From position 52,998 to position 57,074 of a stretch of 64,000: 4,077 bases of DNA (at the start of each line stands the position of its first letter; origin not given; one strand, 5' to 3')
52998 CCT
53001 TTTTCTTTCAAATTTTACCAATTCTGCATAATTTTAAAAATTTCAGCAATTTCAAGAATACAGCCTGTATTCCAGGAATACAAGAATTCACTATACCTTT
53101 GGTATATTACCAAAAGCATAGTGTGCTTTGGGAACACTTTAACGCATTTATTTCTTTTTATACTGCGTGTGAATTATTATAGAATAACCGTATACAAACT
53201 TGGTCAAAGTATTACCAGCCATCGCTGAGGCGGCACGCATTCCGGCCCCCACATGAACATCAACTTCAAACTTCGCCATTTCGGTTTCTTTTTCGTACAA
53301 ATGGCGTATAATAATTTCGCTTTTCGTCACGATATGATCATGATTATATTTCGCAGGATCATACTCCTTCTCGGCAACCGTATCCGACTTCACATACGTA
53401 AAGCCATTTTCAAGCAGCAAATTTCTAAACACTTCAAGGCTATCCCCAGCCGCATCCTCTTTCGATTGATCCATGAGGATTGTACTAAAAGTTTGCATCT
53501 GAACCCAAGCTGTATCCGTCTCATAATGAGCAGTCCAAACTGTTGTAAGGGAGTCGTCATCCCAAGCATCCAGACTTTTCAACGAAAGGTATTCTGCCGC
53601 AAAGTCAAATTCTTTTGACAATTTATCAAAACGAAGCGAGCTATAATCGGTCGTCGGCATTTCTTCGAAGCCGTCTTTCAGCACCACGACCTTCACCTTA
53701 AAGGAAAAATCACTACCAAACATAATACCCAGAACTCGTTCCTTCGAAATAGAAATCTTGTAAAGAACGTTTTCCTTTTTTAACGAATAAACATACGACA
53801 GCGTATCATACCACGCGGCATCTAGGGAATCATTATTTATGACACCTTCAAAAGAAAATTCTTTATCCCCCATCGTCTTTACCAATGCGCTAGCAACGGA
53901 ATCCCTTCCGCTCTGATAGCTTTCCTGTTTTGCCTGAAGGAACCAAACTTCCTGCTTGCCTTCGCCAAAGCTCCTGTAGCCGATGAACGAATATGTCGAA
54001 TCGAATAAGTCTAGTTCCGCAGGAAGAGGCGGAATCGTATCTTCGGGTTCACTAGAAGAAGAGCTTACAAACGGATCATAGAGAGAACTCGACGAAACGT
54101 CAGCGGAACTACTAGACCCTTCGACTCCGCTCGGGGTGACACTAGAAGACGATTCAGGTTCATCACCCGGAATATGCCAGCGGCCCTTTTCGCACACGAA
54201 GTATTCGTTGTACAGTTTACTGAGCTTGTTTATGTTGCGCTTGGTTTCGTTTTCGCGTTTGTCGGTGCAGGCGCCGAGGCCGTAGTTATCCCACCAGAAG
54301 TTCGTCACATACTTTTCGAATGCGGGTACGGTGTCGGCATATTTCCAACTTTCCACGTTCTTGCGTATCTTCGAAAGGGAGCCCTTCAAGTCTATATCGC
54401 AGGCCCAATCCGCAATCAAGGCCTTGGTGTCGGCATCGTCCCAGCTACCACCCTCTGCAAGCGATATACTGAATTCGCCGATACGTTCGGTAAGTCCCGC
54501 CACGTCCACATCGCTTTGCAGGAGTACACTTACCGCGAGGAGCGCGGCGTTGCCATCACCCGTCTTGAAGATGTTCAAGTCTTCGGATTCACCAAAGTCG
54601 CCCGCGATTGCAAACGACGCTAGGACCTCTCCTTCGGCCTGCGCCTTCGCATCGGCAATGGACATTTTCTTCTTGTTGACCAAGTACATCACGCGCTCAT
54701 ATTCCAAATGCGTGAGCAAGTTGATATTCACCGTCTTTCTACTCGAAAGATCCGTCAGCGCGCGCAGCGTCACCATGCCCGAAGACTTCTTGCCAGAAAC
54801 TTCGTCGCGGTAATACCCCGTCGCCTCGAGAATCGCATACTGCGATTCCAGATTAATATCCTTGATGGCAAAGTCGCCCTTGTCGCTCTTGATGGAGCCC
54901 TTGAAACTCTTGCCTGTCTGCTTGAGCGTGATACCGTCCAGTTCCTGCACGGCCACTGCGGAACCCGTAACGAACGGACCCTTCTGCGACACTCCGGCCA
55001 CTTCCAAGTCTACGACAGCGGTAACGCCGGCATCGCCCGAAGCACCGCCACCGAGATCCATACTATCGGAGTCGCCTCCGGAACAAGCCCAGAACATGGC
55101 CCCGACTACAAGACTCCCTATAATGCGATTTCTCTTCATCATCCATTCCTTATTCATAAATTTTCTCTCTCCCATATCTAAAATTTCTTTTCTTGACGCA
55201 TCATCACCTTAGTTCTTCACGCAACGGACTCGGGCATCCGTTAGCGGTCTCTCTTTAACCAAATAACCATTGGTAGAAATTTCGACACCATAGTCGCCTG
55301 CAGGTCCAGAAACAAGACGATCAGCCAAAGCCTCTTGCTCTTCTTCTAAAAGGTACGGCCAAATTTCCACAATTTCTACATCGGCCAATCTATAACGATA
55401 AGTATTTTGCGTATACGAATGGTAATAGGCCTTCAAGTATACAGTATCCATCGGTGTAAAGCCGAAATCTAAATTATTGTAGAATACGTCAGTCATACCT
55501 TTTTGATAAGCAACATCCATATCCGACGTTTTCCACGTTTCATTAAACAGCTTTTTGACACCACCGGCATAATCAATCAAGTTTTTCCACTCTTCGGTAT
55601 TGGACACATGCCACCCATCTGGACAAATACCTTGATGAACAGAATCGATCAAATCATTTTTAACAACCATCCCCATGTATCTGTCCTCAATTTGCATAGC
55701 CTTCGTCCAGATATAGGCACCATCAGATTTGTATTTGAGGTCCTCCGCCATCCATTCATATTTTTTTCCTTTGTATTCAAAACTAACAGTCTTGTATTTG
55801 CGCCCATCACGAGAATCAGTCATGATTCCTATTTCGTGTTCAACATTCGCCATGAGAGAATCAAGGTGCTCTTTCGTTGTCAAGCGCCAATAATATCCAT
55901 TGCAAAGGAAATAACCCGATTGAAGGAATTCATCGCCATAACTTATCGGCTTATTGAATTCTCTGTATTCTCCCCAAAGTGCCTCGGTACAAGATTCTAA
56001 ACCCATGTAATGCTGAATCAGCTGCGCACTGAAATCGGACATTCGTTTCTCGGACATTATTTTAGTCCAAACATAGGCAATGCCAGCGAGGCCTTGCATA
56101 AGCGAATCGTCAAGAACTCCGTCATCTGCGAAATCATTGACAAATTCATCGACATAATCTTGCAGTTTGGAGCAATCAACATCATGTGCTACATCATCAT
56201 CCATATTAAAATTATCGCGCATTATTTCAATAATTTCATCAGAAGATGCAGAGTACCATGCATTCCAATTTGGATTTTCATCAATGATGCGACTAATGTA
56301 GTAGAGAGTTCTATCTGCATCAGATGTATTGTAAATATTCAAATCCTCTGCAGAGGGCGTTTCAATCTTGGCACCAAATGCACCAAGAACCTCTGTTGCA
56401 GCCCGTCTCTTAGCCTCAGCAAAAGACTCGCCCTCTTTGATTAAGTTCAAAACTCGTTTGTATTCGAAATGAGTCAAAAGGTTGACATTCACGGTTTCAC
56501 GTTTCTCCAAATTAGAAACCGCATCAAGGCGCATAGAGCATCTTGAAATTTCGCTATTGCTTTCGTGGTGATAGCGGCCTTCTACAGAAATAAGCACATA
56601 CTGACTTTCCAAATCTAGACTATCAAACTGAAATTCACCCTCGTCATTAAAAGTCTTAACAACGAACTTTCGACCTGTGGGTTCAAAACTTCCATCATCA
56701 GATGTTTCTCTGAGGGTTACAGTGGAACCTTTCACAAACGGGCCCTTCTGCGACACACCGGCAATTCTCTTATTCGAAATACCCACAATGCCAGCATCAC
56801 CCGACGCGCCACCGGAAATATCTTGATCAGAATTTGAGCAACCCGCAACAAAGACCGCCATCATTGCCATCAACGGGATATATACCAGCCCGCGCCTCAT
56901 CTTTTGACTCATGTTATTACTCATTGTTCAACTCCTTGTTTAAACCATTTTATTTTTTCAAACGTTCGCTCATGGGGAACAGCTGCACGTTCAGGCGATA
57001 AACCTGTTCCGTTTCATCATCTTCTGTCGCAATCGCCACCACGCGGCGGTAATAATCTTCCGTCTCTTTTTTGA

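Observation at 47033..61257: Three co-oriented cassettes: TIGR02147/DUF4423 HTH gene followed by modular surface lipoproteins with swapped C-terminal domains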

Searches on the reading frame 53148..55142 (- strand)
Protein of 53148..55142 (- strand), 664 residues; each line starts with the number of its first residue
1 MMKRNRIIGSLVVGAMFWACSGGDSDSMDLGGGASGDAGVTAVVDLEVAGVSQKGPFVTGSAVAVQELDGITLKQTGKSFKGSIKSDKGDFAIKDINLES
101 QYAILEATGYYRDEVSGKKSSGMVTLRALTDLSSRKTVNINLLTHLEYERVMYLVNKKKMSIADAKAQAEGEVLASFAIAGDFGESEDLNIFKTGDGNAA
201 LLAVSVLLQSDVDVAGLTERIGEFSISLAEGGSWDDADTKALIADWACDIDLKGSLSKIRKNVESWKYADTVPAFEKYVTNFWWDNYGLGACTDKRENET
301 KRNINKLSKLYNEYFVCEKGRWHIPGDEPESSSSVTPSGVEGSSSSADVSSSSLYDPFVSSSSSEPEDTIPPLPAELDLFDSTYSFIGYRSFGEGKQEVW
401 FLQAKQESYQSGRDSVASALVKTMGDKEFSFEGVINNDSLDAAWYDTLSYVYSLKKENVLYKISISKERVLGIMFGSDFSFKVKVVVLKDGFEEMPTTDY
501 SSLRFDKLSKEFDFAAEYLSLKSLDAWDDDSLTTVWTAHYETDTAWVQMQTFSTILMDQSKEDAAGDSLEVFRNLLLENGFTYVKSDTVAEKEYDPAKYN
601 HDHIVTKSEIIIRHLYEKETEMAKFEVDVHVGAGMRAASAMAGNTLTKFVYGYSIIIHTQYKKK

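Call 4: search_protein_families(library=ncbifam, proteins=[window:53148-55142:-], max_evalue=0.01)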
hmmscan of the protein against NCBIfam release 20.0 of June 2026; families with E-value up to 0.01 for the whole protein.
window:53148-55142:- (664 aa): 0 families

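Call 5: search_protein_families(library=pfam, proteins=[window:53148-55142:-], max_evalue=0.01)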
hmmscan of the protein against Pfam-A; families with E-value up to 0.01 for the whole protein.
window:53148-55142:- (664 aa): 0 families

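Call 83: search_protein_families(library=padloc, proteins=[window:53148-55142:-], max_evalue=0.001)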
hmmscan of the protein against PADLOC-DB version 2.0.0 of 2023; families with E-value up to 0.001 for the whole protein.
window:53148-55142:- (664 aa): 0 families

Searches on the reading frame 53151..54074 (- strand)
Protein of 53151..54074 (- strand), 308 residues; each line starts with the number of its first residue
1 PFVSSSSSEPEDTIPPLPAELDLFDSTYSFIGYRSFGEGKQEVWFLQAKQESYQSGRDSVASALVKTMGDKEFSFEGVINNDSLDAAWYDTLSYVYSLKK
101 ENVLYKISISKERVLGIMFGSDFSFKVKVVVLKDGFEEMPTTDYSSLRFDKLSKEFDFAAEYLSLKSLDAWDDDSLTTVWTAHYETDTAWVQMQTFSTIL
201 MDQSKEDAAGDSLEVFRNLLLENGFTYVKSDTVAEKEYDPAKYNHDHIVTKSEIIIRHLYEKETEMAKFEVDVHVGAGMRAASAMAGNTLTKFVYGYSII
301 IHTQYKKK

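Call 97: search_solved_structures(query=window:53151-54074:-, max_evalue=1)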
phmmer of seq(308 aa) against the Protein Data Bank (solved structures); distinct sequences matched with E-value up to 1: 1.
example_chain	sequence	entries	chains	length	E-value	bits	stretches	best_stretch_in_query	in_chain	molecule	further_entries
8jxg_D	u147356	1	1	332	0.087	15.8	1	76-238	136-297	rat RAP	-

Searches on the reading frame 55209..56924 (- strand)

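Call 4: search_protein_families(library=ncbifam, proteins=[window:55209-56924:-], max_evalue=0.01)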
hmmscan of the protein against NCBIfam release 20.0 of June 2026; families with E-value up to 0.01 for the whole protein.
window:55209-56924:- (571 aa): 1 family
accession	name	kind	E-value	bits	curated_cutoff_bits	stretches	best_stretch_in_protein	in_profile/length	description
TIGR02145.1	Fib_succ_major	domain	3.1e-18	67.1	41.65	1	368-529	2-143/176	FISUMP domain-containing protein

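Call 5: search_protein_families(library=pfam, proteins=[window:55209-56924:-], max_evalue=0.01)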
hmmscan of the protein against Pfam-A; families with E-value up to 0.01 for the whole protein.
window:55209-56924:- (571 aa): 1 family
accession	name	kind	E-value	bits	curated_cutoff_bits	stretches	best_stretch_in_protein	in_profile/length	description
PF09603.15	Fib_succ_major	-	1.2e-08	35.9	33.9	1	404-570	54-187/187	Fibrobacter succinogenes major domain (Fib_succ_major)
